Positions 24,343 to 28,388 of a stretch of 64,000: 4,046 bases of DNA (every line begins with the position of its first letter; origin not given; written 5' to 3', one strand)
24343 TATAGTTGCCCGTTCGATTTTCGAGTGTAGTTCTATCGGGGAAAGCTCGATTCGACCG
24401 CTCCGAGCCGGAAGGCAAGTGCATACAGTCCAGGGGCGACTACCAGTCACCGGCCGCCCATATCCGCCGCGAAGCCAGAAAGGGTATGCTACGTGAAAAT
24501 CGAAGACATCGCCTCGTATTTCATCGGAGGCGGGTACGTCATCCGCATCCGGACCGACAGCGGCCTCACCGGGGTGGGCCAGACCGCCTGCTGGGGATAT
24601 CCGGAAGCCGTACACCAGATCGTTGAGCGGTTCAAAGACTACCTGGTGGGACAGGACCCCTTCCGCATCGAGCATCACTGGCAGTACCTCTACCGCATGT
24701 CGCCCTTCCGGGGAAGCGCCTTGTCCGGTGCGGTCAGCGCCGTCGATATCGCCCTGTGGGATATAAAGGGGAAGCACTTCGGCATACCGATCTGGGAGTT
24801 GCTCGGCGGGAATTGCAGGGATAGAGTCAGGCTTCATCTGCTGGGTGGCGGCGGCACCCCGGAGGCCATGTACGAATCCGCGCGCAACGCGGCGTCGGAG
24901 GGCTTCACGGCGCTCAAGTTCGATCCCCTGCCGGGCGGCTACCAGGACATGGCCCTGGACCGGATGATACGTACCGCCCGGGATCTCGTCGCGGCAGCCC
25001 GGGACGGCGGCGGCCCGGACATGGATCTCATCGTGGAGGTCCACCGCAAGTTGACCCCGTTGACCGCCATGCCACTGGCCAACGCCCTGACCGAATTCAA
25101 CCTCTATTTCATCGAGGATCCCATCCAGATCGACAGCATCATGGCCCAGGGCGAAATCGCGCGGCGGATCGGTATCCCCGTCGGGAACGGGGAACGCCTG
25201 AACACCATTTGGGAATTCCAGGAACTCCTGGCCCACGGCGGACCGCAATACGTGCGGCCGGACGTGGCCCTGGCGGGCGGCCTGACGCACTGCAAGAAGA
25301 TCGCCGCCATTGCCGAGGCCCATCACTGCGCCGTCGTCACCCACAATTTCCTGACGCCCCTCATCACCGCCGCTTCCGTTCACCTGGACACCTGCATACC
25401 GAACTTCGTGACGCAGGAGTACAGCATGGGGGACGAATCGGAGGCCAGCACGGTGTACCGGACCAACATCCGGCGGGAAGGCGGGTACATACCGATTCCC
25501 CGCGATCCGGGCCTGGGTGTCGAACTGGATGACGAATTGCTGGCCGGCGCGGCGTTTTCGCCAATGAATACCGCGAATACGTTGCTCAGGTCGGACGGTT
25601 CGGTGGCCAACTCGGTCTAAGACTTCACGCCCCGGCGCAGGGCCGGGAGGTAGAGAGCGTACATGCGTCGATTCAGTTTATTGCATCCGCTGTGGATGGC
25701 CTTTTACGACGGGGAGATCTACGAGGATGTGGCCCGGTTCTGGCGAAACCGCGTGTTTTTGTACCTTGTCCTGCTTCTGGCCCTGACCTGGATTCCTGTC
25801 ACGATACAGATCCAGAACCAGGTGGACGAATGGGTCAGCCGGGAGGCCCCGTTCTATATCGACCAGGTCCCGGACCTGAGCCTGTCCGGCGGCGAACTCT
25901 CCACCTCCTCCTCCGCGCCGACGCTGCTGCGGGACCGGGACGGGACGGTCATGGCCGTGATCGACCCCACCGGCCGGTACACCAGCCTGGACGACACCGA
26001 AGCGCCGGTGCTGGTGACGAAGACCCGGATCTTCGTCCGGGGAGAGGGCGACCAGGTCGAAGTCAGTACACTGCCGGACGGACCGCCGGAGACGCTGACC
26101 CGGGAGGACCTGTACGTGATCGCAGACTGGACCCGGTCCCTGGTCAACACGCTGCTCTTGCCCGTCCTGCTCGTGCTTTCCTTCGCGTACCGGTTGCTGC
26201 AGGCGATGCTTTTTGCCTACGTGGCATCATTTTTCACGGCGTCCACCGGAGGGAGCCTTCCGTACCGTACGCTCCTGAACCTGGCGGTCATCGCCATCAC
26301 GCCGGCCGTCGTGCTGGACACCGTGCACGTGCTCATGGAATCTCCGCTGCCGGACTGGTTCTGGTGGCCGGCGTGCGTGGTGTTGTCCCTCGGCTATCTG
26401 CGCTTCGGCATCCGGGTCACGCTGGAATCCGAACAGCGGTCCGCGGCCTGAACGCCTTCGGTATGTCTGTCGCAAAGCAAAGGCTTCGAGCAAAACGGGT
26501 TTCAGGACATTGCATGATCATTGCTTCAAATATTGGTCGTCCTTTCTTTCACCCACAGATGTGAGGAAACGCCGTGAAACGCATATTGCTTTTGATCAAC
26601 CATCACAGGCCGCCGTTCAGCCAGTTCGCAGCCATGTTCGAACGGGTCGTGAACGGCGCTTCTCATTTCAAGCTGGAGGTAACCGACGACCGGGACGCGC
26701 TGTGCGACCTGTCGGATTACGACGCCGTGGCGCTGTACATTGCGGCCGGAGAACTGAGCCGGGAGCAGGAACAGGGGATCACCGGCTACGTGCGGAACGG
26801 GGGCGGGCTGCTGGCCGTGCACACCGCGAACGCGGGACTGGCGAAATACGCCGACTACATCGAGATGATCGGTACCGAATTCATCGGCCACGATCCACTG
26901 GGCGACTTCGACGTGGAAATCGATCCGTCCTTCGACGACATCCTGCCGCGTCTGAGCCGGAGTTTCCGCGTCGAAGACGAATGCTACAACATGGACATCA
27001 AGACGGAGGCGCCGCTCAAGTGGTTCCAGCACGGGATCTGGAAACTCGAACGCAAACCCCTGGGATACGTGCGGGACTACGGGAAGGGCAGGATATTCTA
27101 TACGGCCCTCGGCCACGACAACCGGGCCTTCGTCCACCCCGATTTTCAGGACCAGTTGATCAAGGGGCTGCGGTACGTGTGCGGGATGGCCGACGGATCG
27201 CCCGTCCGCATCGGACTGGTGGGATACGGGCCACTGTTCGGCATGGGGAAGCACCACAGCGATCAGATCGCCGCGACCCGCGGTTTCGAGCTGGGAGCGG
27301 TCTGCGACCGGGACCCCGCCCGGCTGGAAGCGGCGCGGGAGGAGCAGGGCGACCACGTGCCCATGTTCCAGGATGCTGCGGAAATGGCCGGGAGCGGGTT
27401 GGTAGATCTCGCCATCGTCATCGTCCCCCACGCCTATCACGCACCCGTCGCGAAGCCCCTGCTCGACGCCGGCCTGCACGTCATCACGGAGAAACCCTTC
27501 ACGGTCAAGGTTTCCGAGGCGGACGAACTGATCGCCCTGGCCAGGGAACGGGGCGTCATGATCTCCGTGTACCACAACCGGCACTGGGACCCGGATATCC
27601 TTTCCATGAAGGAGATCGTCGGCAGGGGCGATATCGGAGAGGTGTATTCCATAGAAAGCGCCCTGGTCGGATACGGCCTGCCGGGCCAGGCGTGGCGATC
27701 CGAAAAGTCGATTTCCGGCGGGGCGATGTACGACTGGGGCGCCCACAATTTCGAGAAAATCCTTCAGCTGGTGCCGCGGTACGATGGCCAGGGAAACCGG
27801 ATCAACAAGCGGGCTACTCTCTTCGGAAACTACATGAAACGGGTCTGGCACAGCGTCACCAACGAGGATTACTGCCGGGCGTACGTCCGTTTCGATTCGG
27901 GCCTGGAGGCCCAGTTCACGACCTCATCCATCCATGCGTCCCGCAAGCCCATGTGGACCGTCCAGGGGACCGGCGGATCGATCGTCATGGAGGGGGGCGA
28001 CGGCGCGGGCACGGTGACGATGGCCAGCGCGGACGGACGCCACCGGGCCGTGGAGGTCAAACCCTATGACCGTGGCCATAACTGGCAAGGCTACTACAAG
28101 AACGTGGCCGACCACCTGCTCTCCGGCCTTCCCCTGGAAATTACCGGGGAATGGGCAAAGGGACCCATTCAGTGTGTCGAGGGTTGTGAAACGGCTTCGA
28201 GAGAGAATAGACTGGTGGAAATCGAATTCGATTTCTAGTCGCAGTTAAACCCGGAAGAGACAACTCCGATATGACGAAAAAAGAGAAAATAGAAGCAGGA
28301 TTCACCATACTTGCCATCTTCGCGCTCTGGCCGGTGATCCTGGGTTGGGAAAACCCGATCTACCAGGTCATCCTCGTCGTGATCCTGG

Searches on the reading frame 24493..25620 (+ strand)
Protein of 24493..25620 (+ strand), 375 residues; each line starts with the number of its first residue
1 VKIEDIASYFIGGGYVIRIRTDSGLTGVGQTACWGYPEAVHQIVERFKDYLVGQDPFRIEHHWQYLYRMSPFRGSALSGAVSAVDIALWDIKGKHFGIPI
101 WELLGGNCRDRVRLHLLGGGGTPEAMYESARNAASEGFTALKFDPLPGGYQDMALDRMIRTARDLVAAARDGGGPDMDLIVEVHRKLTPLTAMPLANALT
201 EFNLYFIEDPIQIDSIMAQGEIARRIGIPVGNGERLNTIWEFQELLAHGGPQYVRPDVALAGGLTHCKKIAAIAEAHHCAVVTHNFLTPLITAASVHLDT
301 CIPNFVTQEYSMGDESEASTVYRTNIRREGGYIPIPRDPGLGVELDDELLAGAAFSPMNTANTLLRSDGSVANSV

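Call 61: search_protein_families(library=pfam, max_evalue=0.00001, proteins=[window:24493-25620:+])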
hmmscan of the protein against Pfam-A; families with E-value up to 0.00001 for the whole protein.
window:24493-25620:+ (375 aa): 2 families
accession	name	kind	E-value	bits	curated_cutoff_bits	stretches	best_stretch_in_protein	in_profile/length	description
PF13378.12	MR_MLE_C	-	1.8e-51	175.4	29.4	1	126-348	2-218/219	Enolase C-terminal domain-like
PF02746.21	MR_MLE_N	-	6.5e-19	68.7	22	1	16-105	30-117/117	Mandelate racemase / muconate lactonizing enzyme, N-terminal domain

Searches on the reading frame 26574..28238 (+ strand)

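Call 61: search_protein_families(library=pfam, max_evalue=0.00001, proteins=[window:26574-28238:+])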
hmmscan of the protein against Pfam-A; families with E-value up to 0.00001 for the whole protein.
window:26574-28238:+ (554 aa): 4 families
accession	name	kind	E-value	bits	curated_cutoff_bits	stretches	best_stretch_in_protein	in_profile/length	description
PF06283.17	ThuA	-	2.7e-27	96.9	33.4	1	19-202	20-209/209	Trehalose utilisation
PF01408.29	GFO_IDH_MocA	-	8.4e-24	85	24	1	211-334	1-120/120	Oxidoreductase family, NAD-binding Rossmann fold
PF22725.1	GFO_IDH_MocA_C3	-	1.9e-16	60.6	27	1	343-471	2-124/124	GFO/IDH/MocA C-terminal domain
PF02894.22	GFO_IDH_MocA_C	-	3.3e-14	53.7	22.9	1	346-549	1-217/218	Oxidoreductase family, C-terminal alpha/beta domain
